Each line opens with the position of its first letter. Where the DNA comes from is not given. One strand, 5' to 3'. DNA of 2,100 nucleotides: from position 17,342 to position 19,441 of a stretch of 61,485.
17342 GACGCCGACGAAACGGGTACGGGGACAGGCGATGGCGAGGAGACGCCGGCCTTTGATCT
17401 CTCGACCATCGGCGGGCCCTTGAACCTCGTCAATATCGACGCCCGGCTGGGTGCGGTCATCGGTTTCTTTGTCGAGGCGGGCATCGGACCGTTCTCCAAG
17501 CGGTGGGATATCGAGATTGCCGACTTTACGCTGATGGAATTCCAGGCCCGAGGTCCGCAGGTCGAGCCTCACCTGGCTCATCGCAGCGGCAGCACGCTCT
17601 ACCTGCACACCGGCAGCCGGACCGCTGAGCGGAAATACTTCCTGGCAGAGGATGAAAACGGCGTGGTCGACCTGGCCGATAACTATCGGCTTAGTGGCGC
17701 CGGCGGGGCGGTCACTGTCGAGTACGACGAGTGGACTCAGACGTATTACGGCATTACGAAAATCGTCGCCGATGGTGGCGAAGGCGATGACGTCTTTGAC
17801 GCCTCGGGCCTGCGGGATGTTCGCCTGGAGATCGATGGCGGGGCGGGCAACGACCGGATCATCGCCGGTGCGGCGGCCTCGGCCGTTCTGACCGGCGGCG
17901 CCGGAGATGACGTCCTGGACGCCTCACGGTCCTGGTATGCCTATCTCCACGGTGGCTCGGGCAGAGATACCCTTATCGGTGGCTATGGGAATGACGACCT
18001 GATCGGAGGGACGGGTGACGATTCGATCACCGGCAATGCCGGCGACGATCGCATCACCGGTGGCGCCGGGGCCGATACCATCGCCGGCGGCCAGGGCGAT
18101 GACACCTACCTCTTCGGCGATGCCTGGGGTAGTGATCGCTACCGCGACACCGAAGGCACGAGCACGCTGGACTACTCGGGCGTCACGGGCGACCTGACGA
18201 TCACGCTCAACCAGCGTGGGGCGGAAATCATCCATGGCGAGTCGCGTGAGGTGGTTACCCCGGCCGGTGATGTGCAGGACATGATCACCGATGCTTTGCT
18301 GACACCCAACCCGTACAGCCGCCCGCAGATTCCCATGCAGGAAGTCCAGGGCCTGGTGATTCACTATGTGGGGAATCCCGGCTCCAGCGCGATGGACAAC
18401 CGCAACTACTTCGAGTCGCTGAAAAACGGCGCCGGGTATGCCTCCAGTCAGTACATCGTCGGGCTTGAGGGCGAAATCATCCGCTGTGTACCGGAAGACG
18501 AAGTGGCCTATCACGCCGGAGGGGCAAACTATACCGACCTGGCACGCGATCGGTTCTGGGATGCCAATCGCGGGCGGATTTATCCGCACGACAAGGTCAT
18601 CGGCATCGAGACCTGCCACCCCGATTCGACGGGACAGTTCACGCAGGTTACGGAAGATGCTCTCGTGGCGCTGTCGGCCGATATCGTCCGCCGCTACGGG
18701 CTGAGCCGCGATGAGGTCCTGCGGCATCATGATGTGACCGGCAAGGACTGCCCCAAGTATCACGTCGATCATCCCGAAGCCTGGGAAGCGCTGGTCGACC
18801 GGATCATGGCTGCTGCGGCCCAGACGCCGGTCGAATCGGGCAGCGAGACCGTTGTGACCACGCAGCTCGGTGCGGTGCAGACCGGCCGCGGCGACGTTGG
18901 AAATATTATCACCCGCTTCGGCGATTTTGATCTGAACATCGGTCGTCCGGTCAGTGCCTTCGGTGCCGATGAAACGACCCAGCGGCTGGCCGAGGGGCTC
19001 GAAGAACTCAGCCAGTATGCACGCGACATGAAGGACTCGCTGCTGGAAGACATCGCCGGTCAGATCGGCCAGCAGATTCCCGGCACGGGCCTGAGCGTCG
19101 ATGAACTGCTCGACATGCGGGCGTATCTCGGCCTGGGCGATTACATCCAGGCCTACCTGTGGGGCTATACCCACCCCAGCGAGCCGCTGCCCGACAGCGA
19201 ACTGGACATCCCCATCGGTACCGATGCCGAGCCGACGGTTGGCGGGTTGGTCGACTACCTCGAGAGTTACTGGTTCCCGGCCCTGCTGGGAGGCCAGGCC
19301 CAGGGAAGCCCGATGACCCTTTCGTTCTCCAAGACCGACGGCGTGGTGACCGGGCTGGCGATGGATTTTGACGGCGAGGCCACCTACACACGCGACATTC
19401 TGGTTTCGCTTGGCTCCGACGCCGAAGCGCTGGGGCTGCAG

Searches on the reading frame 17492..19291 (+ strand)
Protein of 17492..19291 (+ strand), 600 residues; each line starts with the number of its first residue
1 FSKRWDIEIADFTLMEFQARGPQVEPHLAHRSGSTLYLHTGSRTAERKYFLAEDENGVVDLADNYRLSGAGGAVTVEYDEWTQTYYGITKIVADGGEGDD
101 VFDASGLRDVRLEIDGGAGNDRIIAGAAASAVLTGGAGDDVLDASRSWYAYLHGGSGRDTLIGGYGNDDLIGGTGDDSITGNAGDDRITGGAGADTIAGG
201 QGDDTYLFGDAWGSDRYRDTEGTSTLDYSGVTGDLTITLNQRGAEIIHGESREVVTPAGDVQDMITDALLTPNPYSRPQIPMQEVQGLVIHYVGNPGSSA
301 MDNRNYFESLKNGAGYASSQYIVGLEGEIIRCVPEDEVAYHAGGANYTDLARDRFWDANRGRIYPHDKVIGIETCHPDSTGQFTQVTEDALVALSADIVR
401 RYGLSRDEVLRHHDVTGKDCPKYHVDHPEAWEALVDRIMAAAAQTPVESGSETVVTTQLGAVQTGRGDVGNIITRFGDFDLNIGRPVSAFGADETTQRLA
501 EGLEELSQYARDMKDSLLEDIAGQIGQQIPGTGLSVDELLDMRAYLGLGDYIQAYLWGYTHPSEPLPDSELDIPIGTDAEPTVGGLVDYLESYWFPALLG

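Call 64: search_protein_families(library=ncbifam, proteins=[window:17492-19291:+], max_evalue=0.001)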
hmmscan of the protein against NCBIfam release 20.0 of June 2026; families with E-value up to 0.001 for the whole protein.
window:17492-19291:+ (600 aa): 8 families
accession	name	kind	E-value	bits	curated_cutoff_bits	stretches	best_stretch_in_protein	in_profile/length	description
NF033943.0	RTX_toxin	subfamily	5.5e-15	54.6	1000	1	94-232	691-826/930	RTX family hemolysin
NF046115.1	Ca_rpt_SMc04171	equivalog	1.1e-13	51.3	625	2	126-235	410-514/574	SMc04171 family calcium-binding repeat protein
NF035945.1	Zn_serralysin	subfamily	1.3e-10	41.1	500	1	162-214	323-375/462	serralysin family metalloprotease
NF053766.1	ZapA_metallo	exception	1.4e-08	34.2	940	2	154-214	335-395/483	ZapA family metalloprotease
NF033203.1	entero_EhxA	exception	1e-07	30.5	2000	2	151-235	722-802/997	enterohemolysin EhxA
NF050046.1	PueAB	exception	9.5e-07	27.6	670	1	148-231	486-569/616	polyurethane esterase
NF008758.0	PRK11789.1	equivalog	6.1e-06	25.7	143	1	301-416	62-162/190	1,6-anhydro-N-acetylmuramyl-L-alanine amidase AmpD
NF051884.1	ProteaseSapA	equivalog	4e-05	22.5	1200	1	153-210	307-364/644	protease SapA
